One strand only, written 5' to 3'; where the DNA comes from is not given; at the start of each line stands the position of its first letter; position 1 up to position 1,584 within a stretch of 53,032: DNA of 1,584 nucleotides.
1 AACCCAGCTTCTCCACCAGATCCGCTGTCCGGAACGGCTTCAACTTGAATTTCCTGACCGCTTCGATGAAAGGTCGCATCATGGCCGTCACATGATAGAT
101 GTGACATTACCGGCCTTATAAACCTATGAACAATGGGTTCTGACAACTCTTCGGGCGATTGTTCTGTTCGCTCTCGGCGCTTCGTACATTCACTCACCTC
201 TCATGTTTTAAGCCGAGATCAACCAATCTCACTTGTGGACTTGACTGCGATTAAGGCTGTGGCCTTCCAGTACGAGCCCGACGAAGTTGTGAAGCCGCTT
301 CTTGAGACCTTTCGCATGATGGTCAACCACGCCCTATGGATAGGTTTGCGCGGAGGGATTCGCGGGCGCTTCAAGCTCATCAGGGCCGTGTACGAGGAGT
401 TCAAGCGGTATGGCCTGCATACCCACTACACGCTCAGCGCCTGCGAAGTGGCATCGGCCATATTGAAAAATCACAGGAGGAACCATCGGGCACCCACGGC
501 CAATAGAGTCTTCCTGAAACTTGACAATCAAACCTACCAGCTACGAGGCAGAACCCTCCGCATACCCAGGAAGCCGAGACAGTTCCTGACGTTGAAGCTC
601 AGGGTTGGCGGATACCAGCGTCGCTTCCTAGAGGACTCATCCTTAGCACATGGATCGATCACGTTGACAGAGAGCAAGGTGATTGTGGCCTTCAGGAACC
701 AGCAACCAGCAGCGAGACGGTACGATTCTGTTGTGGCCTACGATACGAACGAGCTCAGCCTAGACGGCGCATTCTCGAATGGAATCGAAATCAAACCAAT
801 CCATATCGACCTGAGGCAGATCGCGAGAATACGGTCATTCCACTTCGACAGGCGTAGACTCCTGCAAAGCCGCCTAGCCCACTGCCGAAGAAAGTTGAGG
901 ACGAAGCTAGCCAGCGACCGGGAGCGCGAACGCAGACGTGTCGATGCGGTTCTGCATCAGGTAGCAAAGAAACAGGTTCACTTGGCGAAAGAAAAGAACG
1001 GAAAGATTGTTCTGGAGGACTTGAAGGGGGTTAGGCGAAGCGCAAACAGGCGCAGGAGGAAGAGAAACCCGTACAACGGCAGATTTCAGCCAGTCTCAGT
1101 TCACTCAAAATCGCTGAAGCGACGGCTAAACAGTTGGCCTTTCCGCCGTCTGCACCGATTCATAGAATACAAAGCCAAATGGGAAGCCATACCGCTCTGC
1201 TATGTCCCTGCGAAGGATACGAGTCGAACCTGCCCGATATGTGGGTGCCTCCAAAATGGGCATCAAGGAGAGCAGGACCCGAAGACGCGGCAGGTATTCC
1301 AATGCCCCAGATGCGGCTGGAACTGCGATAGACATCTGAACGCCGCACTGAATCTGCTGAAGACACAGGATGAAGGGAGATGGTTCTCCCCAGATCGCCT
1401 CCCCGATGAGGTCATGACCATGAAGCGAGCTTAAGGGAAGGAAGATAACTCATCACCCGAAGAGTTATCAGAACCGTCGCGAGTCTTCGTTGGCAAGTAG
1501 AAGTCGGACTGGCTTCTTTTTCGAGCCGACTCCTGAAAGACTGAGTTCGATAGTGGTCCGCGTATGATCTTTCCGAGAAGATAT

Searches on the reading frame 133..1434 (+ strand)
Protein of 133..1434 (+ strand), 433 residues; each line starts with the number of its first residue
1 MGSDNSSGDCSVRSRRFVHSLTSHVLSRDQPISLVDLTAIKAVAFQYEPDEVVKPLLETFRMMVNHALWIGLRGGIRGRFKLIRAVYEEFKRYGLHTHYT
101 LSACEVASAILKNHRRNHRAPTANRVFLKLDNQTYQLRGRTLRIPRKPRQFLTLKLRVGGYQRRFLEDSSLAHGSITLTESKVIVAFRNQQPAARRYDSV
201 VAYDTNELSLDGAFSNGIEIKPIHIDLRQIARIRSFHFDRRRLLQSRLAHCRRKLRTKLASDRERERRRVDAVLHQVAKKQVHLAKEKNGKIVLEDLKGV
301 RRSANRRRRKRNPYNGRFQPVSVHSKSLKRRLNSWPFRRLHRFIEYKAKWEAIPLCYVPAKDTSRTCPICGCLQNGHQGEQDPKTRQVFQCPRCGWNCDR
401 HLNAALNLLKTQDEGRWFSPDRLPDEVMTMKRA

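Call 36: search_protein_families(library=pfam, proteins=[window:133-1434:+], max_evalue=0.001)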
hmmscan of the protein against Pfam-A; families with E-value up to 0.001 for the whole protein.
window:133-1434:+ (433 aa): 1 family
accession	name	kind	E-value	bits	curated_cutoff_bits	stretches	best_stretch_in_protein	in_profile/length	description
PF07282.18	Cas12f1-like_TNB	-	1.8e-18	66.8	26.3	1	337-408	1-60/60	Cas12f1-like, TNB domain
